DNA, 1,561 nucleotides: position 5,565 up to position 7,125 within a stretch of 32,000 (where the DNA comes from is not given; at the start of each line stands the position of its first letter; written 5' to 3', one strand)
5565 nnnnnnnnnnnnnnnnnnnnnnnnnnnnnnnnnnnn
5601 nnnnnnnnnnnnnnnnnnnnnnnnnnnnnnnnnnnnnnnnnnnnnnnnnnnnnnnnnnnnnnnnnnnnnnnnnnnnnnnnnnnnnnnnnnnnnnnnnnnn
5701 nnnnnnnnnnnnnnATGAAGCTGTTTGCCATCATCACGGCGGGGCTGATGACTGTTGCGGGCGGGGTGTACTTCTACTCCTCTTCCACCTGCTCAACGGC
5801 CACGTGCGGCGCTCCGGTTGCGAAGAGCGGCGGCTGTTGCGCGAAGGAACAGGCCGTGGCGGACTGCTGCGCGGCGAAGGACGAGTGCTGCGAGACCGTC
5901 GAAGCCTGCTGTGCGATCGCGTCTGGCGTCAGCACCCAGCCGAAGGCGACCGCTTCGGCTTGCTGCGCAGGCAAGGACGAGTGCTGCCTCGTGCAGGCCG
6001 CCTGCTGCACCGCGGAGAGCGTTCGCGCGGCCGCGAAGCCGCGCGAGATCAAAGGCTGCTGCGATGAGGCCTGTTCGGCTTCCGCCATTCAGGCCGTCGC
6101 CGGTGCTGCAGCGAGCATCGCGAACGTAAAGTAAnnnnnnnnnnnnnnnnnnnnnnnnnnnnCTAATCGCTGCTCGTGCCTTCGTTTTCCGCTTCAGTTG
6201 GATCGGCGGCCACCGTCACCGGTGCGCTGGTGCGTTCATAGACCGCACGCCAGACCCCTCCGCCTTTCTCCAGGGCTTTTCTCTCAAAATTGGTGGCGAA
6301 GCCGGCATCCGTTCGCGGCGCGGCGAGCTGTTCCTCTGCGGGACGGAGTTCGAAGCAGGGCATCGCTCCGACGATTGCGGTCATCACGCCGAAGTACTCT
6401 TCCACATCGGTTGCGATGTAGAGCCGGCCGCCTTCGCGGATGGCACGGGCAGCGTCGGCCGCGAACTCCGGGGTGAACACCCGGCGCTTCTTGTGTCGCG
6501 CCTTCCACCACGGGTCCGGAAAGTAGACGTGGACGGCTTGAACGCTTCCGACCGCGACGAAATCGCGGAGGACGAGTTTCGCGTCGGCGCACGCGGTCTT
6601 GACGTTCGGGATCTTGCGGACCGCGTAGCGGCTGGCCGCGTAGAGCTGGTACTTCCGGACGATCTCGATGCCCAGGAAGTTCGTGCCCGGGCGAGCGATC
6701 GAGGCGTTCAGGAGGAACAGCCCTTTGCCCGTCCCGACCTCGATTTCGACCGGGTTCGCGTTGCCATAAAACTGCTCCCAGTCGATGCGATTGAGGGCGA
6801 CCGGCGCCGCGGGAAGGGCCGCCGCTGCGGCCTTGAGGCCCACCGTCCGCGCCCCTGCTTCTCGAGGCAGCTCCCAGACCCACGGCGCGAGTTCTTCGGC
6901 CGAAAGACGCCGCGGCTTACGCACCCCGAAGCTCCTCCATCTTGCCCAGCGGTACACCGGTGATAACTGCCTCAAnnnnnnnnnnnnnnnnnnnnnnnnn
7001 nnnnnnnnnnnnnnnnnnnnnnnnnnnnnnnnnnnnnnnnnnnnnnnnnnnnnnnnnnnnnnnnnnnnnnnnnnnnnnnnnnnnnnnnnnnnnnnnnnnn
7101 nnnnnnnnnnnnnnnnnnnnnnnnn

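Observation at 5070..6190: Tandem genes encoding Cys-Cys doublet proteins; heptad-spaced CC motifs suggest a Cys-lined helical metal- or redox-binding module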

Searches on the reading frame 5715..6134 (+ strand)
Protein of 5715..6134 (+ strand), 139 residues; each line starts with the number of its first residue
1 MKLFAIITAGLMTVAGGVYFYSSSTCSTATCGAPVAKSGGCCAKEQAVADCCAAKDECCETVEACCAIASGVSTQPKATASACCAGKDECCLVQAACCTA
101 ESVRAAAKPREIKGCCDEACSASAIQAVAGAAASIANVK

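Call 3: search_protein_families(library=pfam, proteins=[window:5715-6134:+], max_evalue=10)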
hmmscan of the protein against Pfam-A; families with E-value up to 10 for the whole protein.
window:5715-6134:+ (139 aa): 0 families

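Call 4: search_protein_families(library=ncbifam, proteins=[window:5715-6134:+], max_evalue=10)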
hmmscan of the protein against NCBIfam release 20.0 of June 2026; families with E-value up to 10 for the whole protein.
window:5715-6134:+ (139 aa): 0 families

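Call 7: find_homologous_proteins(query=window:5715-6131:+, max_evalue=0.01)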
Query window:5715-6131:+ (139 aa): 9 proteins with E <= 0.01 among 43 candidates.
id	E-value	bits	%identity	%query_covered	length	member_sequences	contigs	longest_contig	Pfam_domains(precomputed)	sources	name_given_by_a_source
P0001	2.4e-48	182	60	100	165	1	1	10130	-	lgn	-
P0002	1.7e-40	156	66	100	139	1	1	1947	-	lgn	-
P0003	1.1e-33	134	64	100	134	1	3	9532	-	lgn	-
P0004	2.5e-30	123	57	100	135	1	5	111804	-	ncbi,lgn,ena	-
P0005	7.1e-29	119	57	100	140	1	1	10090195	-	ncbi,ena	-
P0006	1.8e-21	95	61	71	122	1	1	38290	-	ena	-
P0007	2.6e-21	94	53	100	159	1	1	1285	-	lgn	-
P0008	8.4e-14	70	45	100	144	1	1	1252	-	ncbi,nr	ncbi:MAG: hypothetical protein K2V38_24775 [Gemmataceae bacterium]|nr:hypothetical protein [Gemmatac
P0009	1.6e-6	47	41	71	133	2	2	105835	-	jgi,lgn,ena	-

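Call 9: find_encoding_contigs(protein=P0005, flank=8000, max_places=3)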
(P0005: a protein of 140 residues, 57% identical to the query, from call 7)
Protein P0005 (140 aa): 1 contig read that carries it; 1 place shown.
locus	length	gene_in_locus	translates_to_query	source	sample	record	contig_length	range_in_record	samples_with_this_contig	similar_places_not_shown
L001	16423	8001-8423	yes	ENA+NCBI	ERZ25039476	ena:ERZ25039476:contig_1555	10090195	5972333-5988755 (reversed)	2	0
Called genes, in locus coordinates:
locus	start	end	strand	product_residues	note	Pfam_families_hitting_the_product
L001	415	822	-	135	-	-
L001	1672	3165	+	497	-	-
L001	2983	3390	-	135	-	PF03400:DDE_Tnp_IS1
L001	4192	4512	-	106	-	-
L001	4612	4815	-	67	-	-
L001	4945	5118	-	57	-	-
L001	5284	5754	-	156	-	PF07690:MFS_1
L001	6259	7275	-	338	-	PF24996:NANM, PF01344:Kelch_1 (faint), PF13964:Beta-prop_Calicin (faint), PF13415:Beta-prop_FBX42 (faint), PF24681:Kelch_KLHDC2_KLHL20_DRC7, PF24996:NANM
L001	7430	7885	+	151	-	-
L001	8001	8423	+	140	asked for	-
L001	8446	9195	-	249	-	PF02390:Methyltransf_4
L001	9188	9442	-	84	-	-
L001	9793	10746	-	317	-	PF13242:Hydrolase_like (weak)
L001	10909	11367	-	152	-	PF02367:TsaE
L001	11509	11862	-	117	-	PF00472:RF-1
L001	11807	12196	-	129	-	PF03462:PCRF, PF00472:RF-1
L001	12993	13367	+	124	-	PF00106:adh_short, PF13561:adh_short_C2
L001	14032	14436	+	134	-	PF00076:RRM_1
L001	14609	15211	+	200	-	PF07638:Sigma70_ECF, PF08281:Sigma70_r4_2, PF04545:Sigma70_r4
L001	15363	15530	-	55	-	PF09107:WHD_3rd_SelB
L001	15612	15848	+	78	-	-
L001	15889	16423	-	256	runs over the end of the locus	PF25461:Beta-barrel_SelB (faint)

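Call 10: find_encoding_contigs(protein=P0004, flank=8000, max_places=3)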
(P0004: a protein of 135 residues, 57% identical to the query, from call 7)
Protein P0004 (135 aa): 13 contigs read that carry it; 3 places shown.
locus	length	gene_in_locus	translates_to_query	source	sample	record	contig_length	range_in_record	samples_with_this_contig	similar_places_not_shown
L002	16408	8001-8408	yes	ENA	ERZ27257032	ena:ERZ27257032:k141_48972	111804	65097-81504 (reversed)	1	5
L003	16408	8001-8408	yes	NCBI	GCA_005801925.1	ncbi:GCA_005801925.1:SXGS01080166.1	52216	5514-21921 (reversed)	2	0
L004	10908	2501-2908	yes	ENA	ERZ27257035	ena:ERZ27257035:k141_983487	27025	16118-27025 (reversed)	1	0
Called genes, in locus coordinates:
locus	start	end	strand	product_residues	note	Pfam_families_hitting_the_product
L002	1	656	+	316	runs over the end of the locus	PF01370:Epimerase, PF02719:Polysacc_synt_2 (faint), PF04321:RmlD_sub_bind, PF16363:GDP_Man_Dehyd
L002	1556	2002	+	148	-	-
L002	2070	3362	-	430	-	PF02563:Poly_export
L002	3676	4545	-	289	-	-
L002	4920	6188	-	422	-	PF07690:MFS_1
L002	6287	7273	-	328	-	PF13415:Beta-prop_FBX42 (faint), PF13964:Beta-prop_Calicin (faint), PF24681:Kelch_KLHDC2_KLHL20_DRC7 (faint), PF24996:NANM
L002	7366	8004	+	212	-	-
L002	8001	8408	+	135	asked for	-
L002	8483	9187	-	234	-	PF02390:Methyltransf_4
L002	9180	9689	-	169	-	PF07977:FabA, PF22818:ApeI-like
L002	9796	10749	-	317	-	PF13242:Hydrolase_like (weak)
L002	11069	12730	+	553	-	PF13231:PMT_2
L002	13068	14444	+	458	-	PF00089:Trypsin, PF13365:Trypsin_2, PF00595:PDZ, PF13180:PDZ_2, PF17820:PDZ_6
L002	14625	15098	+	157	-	-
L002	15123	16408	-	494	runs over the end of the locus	PF00324:AA_permease, PF13520:AA_permease_2, PF13906:AA_permease_C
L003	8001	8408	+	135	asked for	-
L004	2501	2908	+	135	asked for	-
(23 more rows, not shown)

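Call 11: find_encoding_contigs(protein=P0009, flank=8000, max_places=3)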
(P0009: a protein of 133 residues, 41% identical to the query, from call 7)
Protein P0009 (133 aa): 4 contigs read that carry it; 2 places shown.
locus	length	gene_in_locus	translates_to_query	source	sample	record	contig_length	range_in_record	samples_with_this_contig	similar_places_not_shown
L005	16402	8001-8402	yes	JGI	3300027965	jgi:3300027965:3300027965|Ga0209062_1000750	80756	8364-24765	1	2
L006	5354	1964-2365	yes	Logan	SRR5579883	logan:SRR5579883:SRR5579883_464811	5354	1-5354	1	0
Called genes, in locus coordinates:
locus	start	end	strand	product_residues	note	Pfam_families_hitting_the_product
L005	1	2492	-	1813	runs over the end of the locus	PF00400:WD40 (faint), PF12894:ANAPC4_WD40 (faint), PF23414:Beta-prop_EML_2 (faint), PF24814:WD40_Prp19 (faint), PF24817:WD40_WDHD1_1st (faint), PF25173:Beta-prop_WDR3_1st (faint), PF25174:Beta-prop_THOC3 (faint), PF23381:Beta-prop_IFT122_1st (weak), +1 more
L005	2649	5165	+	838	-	PF00069:Pkinase, PF07714:PK_Tyr_Ser-Thr, PF03781:FGE-sulfatase (weak)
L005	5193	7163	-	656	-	PF04542:Sigma70_r2 (weak), PF08281:Sigma70_r4_2, PF04545:Sigma70_r4 (weak), PF25917:BSH_RND (weak), PF25973:BSH_CzcB, PF25944:Beta-barrel_RND, PF25967:RND-MFP_C, PF25989:YknX_C, +3 more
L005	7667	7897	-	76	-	-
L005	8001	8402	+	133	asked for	-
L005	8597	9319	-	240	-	PF02390:Methyltransf_4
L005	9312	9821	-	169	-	PF07977:FabA, PF22818:ApeI-like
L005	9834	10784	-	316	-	PF13242:Hydrolase_like (weak)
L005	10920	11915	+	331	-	PF02558:ApbA, PF08546:ApbA_C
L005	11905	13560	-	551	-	PF00069:Pkinase, PF07714:PK_Tyr_Ser-Thr, PF08305:NPCBM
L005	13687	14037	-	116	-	PF01451:LMWPc (weak)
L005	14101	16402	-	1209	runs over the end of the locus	-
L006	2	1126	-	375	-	?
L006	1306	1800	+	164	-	-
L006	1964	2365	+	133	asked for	-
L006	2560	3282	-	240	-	PF02390:Methyltransf_4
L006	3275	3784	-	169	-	PF07977:FabA, PF22818:ApeI-like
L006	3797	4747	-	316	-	PF13242:Hydrolase_like (weak)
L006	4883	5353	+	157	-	?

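Call 25: predict_structure(alignment_id=A1)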
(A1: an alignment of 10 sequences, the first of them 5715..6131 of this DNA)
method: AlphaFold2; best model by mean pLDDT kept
length: 139 residues; sequences in the alignment: 10
mean_pLDDT: 35.6   pTM: 0.19
mean pLDDT of the five models: 35.6, 35.1, 34.5, 32.2, 32.1
residues with pLDDT >= 90: 0; 70-90: 0; 50-70: 0; < 50: 139
segments of 3 or more residues with pLDDT < 50: 1-139
pLDDT, mean of each block of 10 residues (from residue 1): 46 38 33 34 35 32 34 33 35 37 33 36 37 34
secondary structure, 60 per line:
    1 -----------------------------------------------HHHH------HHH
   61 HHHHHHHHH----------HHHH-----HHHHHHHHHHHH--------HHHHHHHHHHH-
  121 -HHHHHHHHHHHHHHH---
elements in order: H48-51 H58-69 H80-83 H89-100 H109-119 H122-136

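Call 27: search_protein_representatives(alignment_id=A1)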
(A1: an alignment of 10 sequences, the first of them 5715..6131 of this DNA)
Query: 10 sequences, 139 profile positions. Proteins with E-value up to 0.001 (for the whole library): 34; up to 1e-10: 26; up to 1e-30: 5. The best 34 are listed.
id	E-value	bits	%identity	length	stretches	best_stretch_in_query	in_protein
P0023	2.4e-42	160.7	-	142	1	1-139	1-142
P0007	3.4e-39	150.5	-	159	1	1-139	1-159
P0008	2.6e-37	144.4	-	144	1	1-137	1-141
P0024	7.1e-36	139.8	-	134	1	1-139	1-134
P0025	1.2e-33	132.5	-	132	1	1-139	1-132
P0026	1.2e-29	119.6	-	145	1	1-139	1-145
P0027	2.0e-23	99.4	-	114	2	1-79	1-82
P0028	2.2e-23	99.3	-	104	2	1-75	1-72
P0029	1.7e-20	89.9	-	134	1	1-139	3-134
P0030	5.0e-19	85.2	-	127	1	1-104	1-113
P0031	8.4e-19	84.4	-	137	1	1-139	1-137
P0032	1.2e-17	80.7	-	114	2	81-139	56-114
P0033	2.1e-16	76.7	-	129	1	1-113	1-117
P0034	4.6e-16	75.6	-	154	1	1-137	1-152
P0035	2.3e-15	73.3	-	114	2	1-54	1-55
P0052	6.5e-05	39.4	-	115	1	5-110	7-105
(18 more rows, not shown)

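Call 32: find_related_loci(query=A1, collection=genome_contigs, flank=6000)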
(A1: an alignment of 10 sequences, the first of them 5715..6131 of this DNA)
Query A1 (139 aa) in genome_contigs; peptide patterns used: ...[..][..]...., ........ (x = any residue, [..] = any of these).
62 stretches matched a pattern; 8 encode a relative of the query (tblastn E <= 1e-3); 8 distinct loci.
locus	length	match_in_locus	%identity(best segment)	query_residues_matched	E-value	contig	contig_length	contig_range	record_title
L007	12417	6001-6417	94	1-139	3e-74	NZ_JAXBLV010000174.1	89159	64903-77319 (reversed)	Gemmata algarum strain JC673 JC673_contig_174, whole genome shotgun sequence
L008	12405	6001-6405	57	1-139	4e-39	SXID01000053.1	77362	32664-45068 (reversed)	MAG: Planctomycetia bacterium isolate F1-120-MAGs040 F1-120__c149984, whole genome shotgun sequence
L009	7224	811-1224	53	1-139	2e-36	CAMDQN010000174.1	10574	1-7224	MAG: Singulisphaera sp. GP187 isolate TrH-25oct19-98 genome assembly, contig: TrH-25oct19-C12797, whole genome shotgun s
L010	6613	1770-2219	49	1-119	2e-33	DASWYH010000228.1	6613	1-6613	MAG TPA_asm: Gemmata sp. isolate SMAG_U3706 k141_213819, whole genome shotgun sequence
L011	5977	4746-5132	40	1-117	9e-18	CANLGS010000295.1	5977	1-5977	MAG: Gemmataceae bacterium isolate TH-Jun18-262 genome assembly, contig: TH-Jun18-C31220, whole genome shotgun sequence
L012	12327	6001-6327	42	1-108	2e-16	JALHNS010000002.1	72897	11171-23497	MAG: Gemmata sp. isolate Bin_69_sub c_000000002075, whole genome shotgun sequence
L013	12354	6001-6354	36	1-102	2e-11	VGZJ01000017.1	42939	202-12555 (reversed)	MAG: Planctomycetota bacterium isolate K_Offshore_80m_m2_185 K_Offshore_80m_m2_185_Ga0194132_10001766, whole genome shot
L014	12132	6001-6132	52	1-44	3e-9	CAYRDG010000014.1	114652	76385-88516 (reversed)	MAG TPA_asm: uncultured Frigoriglobus sp. isolate SRP263991_co5_149 genome assembly, contig: NODE_375_length_114652_cov_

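Call 39: search_solved_structures(query=A5, max_evalue=10)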
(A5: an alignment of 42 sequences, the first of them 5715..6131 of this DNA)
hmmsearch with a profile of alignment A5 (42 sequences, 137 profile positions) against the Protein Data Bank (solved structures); distinct sequences matched with E-value up to 10: 0.

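Call 49: find_homologous_proteins(query=A5, max_evalue=0.001)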
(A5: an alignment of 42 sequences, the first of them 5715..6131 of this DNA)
Query A5 (42 sequences) (139 aa, profile of the alignment): 27 proteins with E <= 0.001 among 8000 candidates.
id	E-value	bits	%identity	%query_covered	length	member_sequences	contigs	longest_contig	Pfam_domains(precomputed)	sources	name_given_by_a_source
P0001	1.8e-37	147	60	100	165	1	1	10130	-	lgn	-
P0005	2.6e-37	146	57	100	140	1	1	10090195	-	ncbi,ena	-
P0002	1.3e-36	144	66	100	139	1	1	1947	-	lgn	-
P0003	2.1e-36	143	64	100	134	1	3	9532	-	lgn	-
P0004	4.8e-36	142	57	100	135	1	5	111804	-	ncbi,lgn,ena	-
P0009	4.2e-34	136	41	71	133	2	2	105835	-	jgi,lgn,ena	-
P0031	1.1e-31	128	36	99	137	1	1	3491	-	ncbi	-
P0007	2.7e-29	120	53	100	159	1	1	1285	-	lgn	-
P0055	4.8e-28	116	45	63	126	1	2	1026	-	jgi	jgi:hypothetical protein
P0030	7.1e-27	112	39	80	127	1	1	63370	-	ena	-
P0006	4.4e-26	110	61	71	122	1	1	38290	-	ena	-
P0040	4.9e-26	110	55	34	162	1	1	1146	-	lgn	-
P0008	5.4e-26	110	45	100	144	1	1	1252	-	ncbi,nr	ncbi:MAG: hypothetical protein K2V38_24775 [Gemmataceae bacterium]|nr:hypothetical protein [Gemmatac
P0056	5.6e-24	103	40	61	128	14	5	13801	-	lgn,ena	-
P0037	2.5e-21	94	50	43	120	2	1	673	-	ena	-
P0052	6.4e-16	77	30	80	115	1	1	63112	-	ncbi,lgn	ncbi:hypothetical protein BH11PLA2_BH11PLA2_15540 [soil metagenome]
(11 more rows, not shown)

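Call 50: find_encoding_contigs(protein=P0052, flank=7000, max_places=2)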
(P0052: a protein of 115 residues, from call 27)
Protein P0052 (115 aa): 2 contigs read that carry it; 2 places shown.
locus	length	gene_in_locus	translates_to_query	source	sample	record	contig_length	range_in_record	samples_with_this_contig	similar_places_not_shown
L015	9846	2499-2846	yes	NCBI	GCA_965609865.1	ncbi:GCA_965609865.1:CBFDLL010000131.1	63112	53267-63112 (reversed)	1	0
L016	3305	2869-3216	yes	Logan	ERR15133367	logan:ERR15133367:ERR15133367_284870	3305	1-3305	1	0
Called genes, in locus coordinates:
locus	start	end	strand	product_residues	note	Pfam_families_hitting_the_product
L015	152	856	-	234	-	-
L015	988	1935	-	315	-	-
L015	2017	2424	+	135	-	-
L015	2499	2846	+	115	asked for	-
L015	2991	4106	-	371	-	-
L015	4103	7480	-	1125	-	-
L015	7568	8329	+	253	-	PF14023:Bestrophin-like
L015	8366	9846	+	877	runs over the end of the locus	PF02861:Clp_N, PF23569:NBD_SMAX1, PF00004:AAA, PF17871:AAA_lid_9, PF00004:AAA, PF07724:AAA_2, PF07728:AAA_5, PF10431:ClpB_D2-small, +9 more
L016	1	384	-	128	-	?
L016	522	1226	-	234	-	-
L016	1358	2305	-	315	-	-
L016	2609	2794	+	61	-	-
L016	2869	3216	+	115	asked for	-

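Call 51: find_encoding_contigs(protein=P0030, flank=7000, max_places=2)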
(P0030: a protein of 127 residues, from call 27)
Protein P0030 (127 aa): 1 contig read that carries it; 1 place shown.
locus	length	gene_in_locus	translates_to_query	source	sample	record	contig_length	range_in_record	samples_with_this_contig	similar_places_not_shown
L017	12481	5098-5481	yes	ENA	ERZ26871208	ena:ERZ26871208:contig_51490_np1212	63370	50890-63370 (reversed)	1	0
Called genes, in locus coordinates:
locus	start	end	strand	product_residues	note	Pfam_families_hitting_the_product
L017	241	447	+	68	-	-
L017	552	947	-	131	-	PF01128:IspD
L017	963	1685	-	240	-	-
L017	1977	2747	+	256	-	-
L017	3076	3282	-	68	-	-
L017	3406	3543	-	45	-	-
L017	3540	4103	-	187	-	PF01625:PMSR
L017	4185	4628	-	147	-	-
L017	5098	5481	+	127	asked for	-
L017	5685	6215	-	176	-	PF02390:Methyltransf_4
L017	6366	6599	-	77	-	-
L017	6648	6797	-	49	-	-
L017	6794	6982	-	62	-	-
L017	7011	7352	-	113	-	-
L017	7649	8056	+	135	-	-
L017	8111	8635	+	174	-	PF02558:ApbA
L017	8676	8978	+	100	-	-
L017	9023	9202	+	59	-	PF08546:ApbA_C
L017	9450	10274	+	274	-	PF07690:MFS_1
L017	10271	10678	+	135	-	-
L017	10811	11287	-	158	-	-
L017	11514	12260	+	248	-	PF00676:E1_dh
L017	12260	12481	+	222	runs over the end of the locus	PF02780:Transketolase_C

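Call 52: find_encoding_contigs(protein=P0056, flank=7000, max_places=2)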
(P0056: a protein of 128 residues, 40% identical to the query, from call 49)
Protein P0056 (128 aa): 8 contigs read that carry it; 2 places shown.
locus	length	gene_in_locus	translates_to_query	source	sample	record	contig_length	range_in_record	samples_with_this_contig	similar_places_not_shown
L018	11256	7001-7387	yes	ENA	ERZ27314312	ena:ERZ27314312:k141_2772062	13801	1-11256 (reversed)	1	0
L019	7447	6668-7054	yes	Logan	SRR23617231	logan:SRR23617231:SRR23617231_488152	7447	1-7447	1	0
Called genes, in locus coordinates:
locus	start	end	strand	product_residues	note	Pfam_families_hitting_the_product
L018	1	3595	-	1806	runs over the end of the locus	PF00400:WD40 (faint), PF23381:Beta-prop_IFT122_1st (faint), PF23414:Beta-prop_EML_2 (faint), PF24814:WD40_Prp19 (faint), PF24817:WD40_WDHD1_1st (faint), PF25173:Beta-prop_WDR3_1st (faint), PF25174:Beta-prop_THOC3 (faint), PF25175:Beta-prop_WDR5 (faint)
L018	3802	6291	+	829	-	PF00069:Pkinase, PF07714:PK_Tyr_Ser-Thr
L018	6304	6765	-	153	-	PF02639:DUF188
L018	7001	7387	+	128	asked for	-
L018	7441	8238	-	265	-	PF02390:Methyltransf_4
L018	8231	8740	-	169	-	PF07977:FabA, PF22818:ApeI-like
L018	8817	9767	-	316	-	PF00702:Hydrolase (weak), PF13242:Hydrolase_like (weak)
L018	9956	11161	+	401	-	PF08239:SH3_3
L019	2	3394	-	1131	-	?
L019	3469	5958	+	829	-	PF00069:Pkinase, PF07714:PK_Tyr_Ser-Thr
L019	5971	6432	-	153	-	PF02639:DUF188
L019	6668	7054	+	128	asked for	-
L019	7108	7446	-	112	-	?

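Call 57: list_cluster_members(proteins=[window:5715-6131:+, window:5132-5596:+, P0005, P0018, P0004, P0052, P0031])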
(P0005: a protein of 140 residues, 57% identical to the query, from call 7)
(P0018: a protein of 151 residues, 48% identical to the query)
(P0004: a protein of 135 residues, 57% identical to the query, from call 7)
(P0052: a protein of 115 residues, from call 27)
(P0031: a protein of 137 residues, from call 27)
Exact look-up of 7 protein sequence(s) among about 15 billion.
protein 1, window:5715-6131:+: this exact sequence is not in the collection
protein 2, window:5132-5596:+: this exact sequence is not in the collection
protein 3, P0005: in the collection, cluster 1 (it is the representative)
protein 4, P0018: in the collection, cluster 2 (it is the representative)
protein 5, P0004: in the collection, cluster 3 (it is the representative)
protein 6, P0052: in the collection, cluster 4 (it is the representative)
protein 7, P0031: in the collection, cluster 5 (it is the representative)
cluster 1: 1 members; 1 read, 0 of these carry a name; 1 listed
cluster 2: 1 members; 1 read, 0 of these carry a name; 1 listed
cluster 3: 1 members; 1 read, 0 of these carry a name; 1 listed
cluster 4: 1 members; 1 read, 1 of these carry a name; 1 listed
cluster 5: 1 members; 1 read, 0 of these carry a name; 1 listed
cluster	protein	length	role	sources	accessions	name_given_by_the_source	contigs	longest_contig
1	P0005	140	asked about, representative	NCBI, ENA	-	-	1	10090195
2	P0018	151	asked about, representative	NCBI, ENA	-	-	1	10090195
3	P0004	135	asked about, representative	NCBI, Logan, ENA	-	-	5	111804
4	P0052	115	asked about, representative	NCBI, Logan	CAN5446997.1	hypothetical protein BH11PLA2_BH11PLA2_15540 [soil metagenome]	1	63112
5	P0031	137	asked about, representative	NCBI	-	-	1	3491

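Call 75: search_protein_families(library=pfam, alignment_id=A5, max_evalue=1)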
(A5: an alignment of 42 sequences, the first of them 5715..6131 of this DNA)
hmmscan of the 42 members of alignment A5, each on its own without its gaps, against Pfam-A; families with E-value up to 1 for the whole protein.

A. member 1, window:5715-6131:+ (139 aa): 0 families

B. families by the number of members that match (of 42 scanned): 7 families
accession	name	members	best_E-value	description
PF18694.6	TDP-43_N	1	0.012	TAR DNA-binding protein 43, N-terminal domain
PF02685.22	Glucokinase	1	0.12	Glucokinase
PF14987.11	NADHdh_A3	1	0.18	NADH dehydrogenase 1 alpha subcomplex subunit 3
PF17271.8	Usher_TcfC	1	0.32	TcfC Usher-like barrel domain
PF15932.10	DUF4748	1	0.37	Domain of unknown function (DUF4748)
PF04588.18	HIG_1_N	1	0.39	Hypoxia induced protein conserved region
PF04639.17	Baculo_E56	1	0.69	Baculoviral E56 protein, specific to ODV envelope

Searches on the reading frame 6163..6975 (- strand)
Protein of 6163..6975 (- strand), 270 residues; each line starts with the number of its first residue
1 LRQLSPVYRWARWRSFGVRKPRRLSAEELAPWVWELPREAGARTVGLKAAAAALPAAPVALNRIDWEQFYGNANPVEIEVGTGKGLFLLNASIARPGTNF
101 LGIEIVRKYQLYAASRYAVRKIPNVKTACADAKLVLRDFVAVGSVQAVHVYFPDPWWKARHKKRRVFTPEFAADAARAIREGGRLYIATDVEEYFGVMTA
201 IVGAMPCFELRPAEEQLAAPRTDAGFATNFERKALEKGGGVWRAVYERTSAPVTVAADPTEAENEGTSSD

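Call 21: search_protein_families(library=pfam, proteins=[window:6163-6975:-], max_evalue=0.001)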
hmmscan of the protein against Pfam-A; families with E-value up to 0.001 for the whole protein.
window:6163-6975:- (270 aa): 1 family
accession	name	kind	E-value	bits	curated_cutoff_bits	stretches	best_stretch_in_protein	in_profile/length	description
PF02390.23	Methyltransf_4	-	1e-40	139.5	24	1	74-244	2-173/173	Putative methyltransferase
